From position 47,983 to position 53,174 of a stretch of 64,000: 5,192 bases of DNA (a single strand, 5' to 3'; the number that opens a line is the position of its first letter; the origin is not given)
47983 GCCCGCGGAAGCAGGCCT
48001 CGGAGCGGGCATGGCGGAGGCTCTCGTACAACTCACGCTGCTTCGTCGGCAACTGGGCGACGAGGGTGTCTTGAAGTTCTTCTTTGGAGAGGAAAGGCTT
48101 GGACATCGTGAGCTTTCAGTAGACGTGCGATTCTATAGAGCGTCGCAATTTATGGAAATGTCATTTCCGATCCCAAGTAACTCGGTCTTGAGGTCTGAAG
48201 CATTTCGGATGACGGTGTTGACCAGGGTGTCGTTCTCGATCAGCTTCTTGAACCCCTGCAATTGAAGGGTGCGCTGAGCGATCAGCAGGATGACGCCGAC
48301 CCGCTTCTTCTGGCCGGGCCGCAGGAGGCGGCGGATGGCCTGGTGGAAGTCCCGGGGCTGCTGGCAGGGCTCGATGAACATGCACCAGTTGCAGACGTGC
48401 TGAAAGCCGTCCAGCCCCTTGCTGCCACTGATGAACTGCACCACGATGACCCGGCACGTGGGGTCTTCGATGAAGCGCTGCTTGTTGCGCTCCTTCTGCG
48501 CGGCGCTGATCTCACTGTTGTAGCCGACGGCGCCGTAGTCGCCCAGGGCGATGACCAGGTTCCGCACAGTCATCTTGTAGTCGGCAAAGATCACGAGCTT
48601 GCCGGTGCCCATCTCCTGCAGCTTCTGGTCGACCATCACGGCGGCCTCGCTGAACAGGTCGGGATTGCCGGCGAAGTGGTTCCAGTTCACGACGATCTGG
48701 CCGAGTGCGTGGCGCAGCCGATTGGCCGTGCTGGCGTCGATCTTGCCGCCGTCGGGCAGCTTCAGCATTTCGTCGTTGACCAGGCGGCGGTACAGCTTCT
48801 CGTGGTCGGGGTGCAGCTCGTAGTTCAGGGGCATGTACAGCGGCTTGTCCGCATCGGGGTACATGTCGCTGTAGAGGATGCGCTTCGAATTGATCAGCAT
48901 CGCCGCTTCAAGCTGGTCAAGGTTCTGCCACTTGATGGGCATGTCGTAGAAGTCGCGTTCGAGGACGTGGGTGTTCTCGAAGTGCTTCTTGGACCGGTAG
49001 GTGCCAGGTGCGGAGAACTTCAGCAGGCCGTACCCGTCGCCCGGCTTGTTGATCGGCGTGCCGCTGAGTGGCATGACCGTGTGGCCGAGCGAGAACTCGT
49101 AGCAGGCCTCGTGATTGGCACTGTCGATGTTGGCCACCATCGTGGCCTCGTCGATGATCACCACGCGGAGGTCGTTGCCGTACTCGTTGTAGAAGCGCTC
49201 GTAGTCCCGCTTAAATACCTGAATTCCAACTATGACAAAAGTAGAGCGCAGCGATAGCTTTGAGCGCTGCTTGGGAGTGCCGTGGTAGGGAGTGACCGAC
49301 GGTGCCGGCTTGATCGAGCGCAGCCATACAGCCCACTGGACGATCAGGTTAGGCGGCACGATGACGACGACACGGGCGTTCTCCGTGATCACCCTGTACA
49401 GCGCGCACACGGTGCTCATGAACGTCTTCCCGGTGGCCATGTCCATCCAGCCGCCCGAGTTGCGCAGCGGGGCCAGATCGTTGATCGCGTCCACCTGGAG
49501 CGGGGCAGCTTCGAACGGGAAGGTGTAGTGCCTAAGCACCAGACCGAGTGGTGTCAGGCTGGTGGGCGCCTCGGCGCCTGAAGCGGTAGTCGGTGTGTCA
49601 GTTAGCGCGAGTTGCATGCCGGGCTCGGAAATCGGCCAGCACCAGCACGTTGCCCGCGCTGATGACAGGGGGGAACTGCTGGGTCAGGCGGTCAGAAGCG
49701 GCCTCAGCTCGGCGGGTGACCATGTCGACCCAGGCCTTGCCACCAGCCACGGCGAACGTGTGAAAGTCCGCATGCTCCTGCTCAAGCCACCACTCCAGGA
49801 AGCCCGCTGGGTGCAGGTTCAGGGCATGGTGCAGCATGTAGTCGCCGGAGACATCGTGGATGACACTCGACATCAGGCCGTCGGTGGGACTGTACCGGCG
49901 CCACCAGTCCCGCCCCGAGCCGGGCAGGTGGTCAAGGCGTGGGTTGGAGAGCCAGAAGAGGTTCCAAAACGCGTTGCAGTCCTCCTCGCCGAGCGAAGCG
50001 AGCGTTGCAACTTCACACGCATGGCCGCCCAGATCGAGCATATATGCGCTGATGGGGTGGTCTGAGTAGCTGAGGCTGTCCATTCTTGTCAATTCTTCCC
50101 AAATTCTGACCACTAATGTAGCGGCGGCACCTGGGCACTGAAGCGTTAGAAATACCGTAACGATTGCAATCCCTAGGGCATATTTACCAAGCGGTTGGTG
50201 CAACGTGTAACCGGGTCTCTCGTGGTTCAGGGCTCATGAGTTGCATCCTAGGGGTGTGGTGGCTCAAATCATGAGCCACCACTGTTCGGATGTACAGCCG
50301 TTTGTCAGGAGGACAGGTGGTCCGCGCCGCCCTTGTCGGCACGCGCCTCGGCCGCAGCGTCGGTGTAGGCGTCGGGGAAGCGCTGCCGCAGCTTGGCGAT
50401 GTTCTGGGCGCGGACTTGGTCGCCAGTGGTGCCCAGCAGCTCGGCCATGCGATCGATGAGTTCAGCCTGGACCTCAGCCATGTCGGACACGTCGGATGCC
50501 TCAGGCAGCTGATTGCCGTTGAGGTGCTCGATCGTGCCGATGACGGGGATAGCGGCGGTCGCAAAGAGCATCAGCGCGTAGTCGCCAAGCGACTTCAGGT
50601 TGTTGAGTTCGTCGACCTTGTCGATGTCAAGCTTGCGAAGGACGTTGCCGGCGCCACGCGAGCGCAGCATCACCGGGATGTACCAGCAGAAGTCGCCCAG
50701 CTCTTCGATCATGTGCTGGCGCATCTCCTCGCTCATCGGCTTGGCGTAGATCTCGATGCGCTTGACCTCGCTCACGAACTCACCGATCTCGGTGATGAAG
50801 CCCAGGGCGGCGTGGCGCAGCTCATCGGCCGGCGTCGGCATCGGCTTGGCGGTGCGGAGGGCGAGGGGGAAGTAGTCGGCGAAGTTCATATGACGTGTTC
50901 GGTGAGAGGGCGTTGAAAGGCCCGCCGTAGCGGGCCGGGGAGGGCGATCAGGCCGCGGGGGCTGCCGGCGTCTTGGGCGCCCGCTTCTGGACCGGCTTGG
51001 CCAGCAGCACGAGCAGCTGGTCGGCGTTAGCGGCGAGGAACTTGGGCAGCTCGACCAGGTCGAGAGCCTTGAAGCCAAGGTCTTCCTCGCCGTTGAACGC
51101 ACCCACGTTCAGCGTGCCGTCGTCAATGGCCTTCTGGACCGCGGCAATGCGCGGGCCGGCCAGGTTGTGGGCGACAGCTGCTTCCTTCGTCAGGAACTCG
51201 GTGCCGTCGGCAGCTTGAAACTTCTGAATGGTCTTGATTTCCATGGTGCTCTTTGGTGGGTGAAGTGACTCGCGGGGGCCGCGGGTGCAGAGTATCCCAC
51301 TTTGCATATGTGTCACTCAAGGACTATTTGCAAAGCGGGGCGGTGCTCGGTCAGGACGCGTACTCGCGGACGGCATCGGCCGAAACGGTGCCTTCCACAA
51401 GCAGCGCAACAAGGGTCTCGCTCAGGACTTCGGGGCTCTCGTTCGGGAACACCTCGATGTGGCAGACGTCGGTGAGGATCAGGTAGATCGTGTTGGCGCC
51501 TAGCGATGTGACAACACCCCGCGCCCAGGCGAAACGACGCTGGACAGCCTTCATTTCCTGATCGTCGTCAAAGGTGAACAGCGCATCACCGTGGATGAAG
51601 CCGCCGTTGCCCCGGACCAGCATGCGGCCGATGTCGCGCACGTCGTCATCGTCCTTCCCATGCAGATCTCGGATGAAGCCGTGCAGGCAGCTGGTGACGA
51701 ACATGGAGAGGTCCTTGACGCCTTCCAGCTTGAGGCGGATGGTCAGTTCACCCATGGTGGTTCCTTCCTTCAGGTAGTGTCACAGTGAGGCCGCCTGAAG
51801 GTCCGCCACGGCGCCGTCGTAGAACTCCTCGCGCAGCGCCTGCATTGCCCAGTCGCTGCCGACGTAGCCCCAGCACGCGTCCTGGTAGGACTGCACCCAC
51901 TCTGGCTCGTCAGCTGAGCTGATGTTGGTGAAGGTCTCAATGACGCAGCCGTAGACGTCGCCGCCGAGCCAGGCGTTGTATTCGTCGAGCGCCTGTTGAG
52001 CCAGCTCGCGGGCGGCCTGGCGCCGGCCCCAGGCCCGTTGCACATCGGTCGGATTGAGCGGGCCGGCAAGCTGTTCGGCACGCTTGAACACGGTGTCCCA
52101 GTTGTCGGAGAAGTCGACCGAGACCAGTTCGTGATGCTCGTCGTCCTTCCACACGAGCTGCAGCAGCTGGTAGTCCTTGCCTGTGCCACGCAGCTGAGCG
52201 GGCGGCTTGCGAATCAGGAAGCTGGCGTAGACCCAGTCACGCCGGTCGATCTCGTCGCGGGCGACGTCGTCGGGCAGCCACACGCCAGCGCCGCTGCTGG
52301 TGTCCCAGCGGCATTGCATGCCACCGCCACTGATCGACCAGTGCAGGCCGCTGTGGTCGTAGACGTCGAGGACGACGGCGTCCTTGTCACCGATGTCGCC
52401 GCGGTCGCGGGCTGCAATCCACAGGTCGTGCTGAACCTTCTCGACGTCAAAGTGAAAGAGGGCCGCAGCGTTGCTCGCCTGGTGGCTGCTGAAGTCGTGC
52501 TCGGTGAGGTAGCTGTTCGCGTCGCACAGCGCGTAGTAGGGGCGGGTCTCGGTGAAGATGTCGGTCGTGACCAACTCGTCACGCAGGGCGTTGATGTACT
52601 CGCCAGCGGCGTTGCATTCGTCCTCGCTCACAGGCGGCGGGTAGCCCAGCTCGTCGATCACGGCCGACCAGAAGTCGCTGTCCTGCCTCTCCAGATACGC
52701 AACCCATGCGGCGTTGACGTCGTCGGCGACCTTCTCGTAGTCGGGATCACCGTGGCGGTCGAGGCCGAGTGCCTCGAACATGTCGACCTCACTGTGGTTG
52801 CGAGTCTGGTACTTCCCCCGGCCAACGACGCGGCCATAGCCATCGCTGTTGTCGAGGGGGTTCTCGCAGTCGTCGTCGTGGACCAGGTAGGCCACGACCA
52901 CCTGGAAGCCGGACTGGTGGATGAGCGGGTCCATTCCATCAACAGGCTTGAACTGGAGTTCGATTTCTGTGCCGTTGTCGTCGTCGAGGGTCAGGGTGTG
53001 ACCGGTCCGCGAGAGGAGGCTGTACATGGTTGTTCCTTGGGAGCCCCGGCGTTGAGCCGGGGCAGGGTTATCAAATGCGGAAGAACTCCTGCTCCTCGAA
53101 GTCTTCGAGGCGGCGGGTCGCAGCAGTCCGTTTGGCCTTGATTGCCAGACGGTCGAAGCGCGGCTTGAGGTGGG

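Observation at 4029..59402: About 20 copies of an asymmetric 21-bp site at gene junctions: a possible stoperator-like regulatory network in a proteobacterial phage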

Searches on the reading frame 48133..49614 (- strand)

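Call 12: search_protein_families(library=pfam, proteins=[window:48133-49614:-], max_evalue=0.001)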
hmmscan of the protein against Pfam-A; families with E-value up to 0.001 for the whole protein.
window:48133-49614:- (493 aa): 4 families
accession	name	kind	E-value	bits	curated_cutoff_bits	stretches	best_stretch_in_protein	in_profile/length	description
PF00176.29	SNF2-rel_dom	-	7.6e-17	61.8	24.9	1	58-290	25-265/290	SNF2-related domain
PF00271.37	Helicase_C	-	5.5e-05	23.8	23.5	1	331-434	9-110/110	Helicase conserved C-terminal domain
PF04851.21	ResIII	-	0.0002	21.7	22.5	1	39-187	7-162/164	Type III restriction enzyme, res subunit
PF00270.35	DEAD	-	0.0003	21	26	1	38-163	2-132/167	DEAD/DEAH box helicase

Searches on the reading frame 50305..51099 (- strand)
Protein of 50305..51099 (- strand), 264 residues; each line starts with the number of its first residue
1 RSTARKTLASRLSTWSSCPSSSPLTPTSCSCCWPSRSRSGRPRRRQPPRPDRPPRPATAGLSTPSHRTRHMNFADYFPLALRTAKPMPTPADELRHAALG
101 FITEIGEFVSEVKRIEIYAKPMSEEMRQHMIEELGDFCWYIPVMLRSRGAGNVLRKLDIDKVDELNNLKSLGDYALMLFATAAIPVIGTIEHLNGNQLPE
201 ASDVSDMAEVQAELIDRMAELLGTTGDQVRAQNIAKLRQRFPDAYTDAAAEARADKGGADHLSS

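Call 13: search_protein_families(library=phrogs, proteins=[window:50305-51099:-], max_evalue=0.001)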
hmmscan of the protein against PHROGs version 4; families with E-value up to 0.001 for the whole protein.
window:50305-51099:- (264 aa): 2 families
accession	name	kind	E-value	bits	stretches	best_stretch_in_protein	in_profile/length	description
phrog_229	-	other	3.2e-27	96.8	2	68-145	245-323/533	MazG-like pyrophosphatase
phrog_22758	-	other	1.4e-09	39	1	94-180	130-209/221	MazG-like pyrophosphatase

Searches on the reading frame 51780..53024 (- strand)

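Call 13: search_protein_families(library=phrogs, proteins=[window:51780-53024:-], max_evalue=0.001)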
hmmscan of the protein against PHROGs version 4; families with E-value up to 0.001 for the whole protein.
window:51780-53024:- (414 aa): 1 family
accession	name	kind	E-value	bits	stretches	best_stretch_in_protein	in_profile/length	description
phrog_6186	-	unknown function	1.2e-06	29.6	1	334-400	142-197/220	-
